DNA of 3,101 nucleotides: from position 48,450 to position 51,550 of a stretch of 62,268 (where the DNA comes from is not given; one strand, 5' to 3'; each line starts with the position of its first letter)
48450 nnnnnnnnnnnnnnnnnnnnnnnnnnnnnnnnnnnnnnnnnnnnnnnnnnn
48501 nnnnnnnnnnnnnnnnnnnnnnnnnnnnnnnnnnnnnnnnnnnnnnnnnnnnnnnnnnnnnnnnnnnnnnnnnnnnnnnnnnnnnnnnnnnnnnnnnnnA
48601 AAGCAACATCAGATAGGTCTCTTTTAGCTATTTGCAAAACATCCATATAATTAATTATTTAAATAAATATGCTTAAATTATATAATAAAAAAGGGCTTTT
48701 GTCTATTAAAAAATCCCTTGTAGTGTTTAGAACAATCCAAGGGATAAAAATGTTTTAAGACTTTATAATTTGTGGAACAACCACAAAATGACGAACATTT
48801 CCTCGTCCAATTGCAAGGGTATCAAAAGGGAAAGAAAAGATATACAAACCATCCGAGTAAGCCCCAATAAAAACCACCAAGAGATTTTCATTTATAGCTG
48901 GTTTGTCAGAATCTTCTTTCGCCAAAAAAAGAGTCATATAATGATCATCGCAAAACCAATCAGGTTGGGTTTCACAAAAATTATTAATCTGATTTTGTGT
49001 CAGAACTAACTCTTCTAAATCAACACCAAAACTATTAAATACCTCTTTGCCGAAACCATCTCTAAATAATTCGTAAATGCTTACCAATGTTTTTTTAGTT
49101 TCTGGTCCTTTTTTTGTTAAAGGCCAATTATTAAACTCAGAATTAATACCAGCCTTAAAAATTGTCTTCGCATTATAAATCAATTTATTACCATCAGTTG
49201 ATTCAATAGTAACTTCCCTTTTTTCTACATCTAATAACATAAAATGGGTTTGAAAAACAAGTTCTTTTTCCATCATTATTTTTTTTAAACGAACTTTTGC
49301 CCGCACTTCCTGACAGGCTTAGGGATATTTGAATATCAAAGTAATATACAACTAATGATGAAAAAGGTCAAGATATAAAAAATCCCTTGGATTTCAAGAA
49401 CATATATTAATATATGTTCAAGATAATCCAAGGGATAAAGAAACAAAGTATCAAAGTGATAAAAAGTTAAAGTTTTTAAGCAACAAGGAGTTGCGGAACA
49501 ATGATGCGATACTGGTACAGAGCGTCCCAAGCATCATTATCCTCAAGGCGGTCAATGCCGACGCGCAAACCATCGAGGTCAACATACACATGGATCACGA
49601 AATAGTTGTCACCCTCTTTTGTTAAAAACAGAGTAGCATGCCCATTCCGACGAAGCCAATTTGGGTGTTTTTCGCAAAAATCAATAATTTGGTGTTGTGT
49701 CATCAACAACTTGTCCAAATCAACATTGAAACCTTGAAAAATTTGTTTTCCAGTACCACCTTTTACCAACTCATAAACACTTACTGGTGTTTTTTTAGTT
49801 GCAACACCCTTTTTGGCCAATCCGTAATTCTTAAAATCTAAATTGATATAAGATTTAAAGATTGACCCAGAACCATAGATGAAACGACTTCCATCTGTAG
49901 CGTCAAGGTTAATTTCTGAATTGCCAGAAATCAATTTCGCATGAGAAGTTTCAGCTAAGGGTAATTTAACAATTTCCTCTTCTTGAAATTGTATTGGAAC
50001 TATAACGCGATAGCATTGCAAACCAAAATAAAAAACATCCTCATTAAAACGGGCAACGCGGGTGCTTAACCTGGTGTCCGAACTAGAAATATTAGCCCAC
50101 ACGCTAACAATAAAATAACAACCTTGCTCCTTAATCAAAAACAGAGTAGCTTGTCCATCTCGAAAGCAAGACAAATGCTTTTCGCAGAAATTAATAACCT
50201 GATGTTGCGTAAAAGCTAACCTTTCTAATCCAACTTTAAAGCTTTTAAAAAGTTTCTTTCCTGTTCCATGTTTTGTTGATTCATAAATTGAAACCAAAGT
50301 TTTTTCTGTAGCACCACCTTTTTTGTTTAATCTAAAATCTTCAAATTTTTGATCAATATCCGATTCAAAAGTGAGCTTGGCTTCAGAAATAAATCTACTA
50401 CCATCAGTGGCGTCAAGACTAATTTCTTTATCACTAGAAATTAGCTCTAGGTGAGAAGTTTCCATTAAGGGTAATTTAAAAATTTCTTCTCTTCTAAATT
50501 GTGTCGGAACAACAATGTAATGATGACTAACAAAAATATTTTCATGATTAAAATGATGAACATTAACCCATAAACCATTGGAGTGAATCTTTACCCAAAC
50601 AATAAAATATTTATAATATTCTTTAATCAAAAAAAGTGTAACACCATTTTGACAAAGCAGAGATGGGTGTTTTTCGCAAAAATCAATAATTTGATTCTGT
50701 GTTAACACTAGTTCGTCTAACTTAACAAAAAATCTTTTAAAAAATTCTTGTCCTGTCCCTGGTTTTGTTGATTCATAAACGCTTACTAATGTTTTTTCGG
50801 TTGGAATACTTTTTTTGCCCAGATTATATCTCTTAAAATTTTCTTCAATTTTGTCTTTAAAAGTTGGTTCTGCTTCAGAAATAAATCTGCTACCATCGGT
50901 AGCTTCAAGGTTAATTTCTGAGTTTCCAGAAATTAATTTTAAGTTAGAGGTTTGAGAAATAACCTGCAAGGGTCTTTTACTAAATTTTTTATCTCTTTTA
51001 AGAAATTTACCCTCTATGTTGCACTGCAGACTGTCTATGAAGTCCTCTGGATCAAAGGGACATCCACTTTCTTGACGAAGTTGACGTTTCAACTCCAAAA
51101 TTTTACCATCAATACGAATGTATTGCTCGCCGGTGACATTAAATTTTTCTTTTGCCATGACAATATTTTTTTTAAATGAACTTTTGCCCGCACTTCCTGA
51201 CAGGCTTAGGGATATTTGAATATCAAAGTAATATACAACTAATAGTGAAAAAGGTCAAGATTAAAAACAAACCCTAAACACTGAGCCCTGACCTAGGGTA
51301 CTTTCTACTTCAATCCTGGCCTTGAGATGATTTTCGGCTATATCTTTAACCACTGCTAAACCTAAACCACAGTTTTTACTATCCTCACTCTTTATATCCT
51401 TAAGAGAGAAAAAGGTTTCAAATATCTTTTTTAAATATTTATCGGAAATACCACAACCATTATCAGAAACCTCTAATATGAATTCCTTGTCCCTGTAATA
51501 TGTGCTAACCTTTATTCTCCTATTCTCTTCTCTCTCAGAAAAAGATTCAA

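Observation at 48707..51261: Two duplicated promoter-leader-gene-terminator cassettes encoding four copies of an unrecognised ~165-aa domain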

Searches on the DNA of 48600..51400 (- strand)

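Call 9: search_rna_families(source=window, start=48600, end=51400, threshold=evalue, max_evalue=10, show_alignments=3)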
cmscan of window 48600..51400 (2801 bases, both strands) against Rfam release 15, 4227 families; matches with E-value up to 10: 11.
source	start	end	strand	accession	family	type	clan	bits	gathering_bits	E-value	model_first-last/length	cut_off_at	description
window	49814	49871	+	RF01544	TB11Cs5H3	Gene; snRNA; snoRNA; HACA-box;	-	25.6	50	0.0077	1-65/65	no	Trypanosomatid snoRNA TB11Cs5H3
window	50901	51030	-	RF00038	PrfA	Cis-reg; thermoregulator;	-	25.6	88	1.3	1-132/132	no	PrfA thermoregulator UTR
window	49667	49732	-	RF01611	ceN108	Gene; snRNA; snoRNA; CD-box;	-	20.2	50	0.58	1-70/70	no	Caenorhabditis snoRNA ceN108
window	49651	49763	+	RF01215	snoR97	Gene; snRNA; snoRNA; HACA-box;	-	19.8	40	9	1-106/106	no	Small nucleolar RNA snoR97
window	48749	48919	-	RF02486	GlsR23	Gene; snRNA; snoRNA; HACA-box;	-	18.7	100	1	1-151/151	no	Small nucleolar RNA GlsR23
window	48602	48697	-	RF01216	snR87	Gene; snRNA; snoRNA; CD-box;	CL00046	18.6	37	8.3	1-109/109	no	Small nucleolar RNA snR87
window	49947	49989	-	RF00097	snoR71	Gene; snRNA; snoRNA; CD-box;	-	18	40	3.5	1-107/107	no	Plant small nucleolar RNA R71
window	49366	49433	+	RF01405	STnc490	Gene; sRNA;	-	17.3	56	2.7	43-124/124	no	STnc490 Hfq binding RNA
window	50922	51007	-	RF00618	U4atac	Gene; snRNA; splicing;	CL00007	16.7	53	9.4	1-132/132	no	U4atac minor spliceosomal RNA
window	50748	50769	-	RF03915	MIR5286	Gene; miRNA;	-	16.4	93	8.4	1-78/78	no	MIR5286 microRNA precursor family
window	50606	50668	-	RF02060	STnc410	Gene; sRNA;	-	14.2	50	7.6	1-158/158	no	Enterobacterial sRNA STnc410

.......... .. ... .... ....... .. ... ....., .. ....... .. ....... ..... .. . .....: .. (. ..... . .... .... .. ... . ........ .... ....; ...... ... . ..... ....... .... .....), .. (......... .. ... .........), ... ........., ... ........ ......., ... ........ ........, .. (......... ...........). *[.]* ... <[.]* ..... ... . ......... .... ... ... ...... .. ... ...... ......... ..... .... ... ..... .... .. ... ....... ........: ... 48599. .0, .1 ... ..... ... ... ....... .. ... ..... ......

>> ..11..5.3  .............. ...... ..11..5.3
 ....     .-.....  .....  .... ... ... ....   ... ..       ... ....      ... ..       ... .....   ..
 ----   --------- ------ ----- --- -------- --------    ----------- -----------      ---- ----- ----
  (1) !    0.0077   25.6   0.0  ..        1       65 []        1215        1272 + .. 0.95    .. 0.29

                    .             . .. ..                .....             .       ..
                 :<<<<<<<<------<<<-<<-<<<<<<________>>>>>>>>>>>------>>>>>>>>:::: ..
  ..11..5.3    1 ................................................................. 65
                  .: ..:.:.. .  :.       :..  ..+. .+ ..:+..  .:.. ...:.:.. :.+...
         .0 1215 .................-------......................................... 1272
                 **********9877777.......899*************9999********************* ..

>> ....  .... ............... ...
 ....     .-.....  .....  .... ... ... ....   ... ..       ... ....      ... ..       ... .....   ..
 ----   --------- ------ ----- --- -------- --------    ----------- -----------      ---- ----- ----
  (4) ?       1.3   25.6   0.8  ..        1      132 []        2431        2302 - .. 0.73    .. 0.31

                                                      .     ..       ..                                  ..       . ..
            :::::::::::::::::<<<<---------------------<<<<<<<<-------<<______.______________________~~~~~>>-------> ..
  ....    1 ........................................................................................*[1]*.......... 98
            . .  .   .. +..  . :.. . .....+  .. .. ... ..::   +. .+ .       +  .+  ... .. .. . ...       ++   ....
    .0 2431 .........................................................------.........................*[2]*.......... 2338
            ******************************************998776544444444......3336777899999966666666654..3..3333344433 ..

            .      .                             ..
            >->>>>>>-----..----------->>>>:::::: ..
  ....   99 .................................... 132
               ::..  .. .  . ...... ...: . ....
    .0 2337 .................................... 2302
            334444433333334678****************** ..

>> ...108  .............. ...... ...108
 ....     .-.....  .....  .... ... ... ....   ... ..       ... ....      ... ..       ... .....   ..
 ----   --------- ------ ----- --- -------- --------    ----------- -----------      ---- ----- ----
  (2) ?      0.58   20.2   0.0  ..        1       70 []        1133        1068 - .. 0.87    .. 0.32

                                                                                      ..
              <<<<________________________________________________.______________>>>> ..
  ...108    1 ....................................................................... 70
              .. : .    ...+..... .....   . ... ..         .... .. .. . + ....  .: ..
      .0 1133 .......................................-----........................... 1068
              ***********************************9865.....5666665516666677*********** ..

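Call 53: build_rna_model(alignment_id=A6, structure=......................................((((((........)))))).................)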
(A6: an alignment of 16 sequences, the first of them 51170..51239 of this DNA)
Model R1 built from alignment A6 (16 sequences, 75 columns); structure: as given.
model positions 71; base pairs 6; branch points 0; effective number of sequences 16; information 0.696 bits per position. Calibrated on 0.2 Mb of random sequence (short: E-values are rough).
structure used (alignment columns):
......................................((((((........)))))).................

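Call 55: search_with_rna_model(model_id=R1, sources=[L001, L002, L003, L004, L005, L006, L007, L008, L009, L010, L011, L012, L013, L014, L015, L016, L017, L018, L019, L020, L021, L022, L023, L024, L025, L026, L027, L028, L029, L030, L031, L032, L033, L034, L035, L036, L037, L038, L039, L040, L041, L042, L043, L044, L045, L046, L047, L048, L049, L050, L051, L052, L053, L054, L055, L056, L057, L058, L059, L060, L061, L062, L063, L064, L065, L066, L067, L068, L069, L070, L071, L072, L073, L074, L075, L076, L077, L078, L079, L080, L081, L082, L083, L084, L085, L086, L087, L088, L089, L090, L091, L092, L093, L094, L095, L096, L097, L098, L099, window], max_evalue=1, make_alignment=true)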
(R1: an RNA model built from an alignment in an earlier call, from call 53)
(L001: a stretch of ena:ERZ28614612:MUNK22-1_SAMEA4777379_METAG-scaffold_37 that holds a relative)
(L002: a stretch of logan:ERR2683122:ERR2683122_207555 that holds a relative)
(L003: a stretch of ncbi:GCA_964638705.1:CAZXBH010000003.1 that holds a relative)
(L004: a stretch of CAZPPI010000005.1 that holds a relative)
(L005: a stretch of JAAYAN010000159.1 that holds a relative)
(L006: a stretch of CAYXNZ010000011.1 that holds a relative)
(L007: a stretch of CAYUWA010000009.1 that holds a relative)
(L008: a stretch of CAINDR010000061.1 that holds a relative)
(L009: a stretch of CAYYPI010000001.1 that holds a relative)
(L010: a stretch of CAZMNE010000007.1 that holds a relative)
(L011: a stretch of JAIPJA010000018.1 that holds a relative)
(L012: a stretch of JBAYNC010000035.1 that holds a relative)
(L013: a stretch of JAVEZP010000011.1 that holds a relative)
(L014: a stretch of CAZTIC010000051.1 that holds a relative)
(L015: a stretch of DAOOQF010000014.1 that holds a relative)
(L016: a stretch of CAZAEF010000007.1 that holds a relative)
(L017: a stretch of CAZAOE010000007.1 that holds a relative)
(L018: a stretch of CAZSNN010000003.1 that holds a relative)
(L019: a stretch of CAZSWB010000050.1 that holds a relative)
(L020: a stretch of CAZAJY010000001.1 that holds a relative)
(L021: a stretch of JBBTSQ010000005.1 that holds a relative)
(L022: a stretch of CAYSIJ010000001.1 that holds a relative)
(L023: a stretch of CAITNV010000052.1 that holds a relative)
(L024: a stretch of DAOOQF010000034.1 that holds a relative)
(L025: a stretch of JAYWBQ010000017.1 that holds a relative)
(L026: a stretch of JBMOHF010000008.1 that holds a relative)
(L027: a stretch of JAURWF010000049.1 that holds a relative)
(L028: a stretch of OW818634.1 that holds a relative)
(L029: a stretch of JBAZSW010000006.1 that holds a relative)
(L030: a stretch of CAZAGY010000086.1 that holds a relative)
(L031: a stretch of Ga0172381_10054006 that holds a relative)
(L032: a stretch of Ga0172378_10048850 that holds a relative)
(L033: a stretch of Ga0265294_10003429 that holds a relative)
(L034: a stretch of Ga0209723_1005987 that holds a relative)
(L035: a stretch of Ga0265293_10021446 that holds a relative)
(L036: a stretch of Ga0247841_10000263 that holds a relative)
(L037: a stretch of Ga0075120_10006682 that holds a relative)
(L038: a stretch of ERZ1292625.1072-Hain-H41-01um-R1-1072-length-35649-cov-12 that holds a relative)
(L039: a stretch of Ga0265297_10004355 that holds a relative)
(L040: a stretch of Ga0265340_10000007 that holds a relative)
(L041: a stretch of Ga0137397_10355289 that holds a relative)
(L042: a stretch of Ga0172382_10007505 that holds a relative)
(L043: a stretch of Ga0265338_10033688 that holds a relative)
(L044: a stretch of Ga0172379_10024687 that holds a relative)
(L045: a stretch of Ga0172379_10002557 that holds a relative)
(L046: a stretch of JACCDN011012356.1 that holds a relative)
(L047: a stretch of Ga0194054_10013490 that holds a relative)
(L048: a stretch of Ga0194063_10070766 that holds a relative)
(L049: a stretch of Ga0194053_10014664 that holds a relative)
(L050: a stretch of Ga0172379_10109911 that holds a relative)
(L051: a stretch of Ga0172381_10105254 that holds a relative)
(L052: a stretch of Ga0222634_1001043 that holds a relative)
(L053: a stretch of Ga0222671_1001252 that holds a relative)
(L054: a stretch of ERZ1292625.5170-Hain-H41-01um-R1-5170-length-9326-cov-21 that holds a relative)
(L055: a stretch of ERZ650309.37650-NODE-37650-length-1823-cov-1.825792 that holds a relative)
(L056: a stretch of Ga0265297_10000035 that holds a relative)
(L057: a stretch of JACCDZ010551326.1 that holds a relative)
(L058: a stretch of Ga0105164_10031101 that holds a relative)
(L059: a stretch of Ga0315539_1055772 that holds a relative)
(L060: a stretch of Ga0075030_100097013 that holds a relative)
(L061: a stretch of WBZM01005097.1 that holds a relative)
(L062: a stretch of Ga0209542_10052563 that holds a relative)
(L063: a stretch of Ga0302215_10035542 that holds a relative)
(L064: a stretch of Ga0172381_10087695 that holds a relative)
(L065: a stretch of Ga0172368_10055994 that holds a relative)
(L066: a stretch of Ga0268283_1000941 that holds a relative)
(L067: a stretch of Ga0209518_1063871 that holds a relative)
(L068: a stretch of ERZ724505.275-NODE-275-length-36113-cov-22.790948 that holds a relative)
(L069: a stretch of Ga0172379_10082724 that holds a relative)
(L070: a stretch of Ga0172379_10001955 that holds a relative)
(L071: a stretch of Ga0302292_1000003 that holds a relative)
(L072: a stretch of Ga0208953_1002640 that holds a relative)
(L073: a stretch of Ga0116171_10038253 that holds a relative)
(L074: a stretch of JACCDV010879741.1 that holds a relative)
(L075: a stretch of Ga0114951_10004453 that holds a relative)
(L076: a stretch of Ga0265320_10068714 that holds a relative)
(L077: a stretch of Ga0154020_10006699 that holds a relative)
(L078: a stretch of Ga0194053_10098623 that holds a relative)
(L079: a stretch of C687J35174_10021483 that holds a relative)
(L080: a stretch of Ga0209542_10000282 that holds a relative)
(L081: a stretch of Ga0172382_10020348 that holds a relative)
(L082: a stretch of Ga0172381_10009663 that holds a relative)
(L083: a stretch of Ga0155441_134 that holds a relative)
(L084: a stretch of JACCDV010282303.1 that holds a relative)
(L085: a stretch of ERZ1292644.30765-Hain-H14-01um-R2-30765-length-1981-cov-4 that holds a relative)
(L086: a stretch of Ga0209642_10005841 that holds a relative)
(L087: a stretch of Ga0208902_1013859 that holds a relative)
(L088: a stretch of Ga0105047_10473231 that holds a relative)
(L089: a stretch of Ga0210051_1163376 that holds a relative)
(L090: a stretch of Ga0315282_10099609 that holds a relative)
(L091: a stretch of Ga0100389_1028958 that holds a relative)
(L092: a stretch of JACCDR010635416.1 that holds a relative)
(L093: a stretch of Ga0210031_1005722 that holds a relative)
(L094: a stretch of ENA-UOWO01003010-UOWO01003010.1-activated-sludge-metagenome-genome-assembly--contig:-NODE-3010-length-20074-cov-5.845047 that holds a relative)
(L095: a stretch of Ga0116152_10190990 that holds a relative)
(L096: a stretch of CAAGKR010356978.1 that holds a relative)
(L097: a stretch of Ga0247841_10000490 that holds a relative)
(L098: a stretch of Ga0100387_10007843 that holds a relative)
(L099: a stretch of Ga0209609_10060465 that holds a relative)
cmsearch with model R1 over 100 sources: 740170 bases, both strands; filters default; matches with E-value up to 1: 27.
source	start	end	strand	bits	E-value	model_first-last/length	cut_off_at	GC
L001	5918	5988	+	68.4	2.9e-08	1-71/71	no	0.25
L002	129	199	+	68.4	2.9e-08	1-71/71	no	0.25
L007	4600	4668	+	67.1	4.8e-08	1-71/71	no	0.36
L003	3261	3332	+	64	1.8e-07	1-71/71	no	0.21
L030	3089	3157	+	63.2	2.4e-07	1-71/71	no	0.36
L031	2636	2707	+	62.1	3.7e-07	1-71/71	no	0.19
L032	1390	1461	+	62.1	3.7e-07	1-71/71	no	0.19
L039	3745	3814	+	62.1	3.8e-07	1-71/71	no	0.3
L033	3472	3539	+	61.4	4.9e-07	1-71/71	no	0.31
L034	3338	3405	+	61.4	4.9e-07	1-71/71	no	0.31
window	51170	51238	-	59.6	1e-06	1-71/71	no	0.33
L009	7710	7781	+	59.3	1.2e-06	1-71/71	no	0.32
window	49283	49351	-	58.2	1.9e-06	1-71/71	no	0.35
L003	5919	5989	+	57.7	2.3e-06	1-71/71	no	0.28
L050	695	765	+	54.9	7.3e-06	1-71/71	no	0.32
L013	146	213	+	52.6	1.9e-05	1-71/71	no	0.35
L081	2496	2563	+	52.6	1.9e-05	1-71/71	no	0.35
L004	7731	7798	+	52.5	1.9e-05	1-71/71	no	0.34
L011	156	225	+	50.6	4.3e-05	1-71/71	no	0.23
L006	7727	7797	+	49.7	6e-05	1-71/71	no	0.3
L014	908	978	+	49.7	6e-05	1-71/71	no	0.3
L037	1431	1501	+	49.7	6e-05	1-71/71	no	0.3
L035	1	43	+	45.4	0.00035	29-71/71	5'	0.37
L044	3735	3806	+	43.8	0.00067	1-71/71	no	0.33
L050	1548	1610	+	37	0.011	1-71/71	no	0.38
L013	970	1040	+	35.6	0.02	1-71/71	no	0.34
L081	3320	3390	+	35.6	0.02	1-71/71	no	0.34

Alignment A7: 27 matches aligned to the model, 74 columns, each read 5' to 3' on its own strand. Consensus structure (alignment columns), stored with it:
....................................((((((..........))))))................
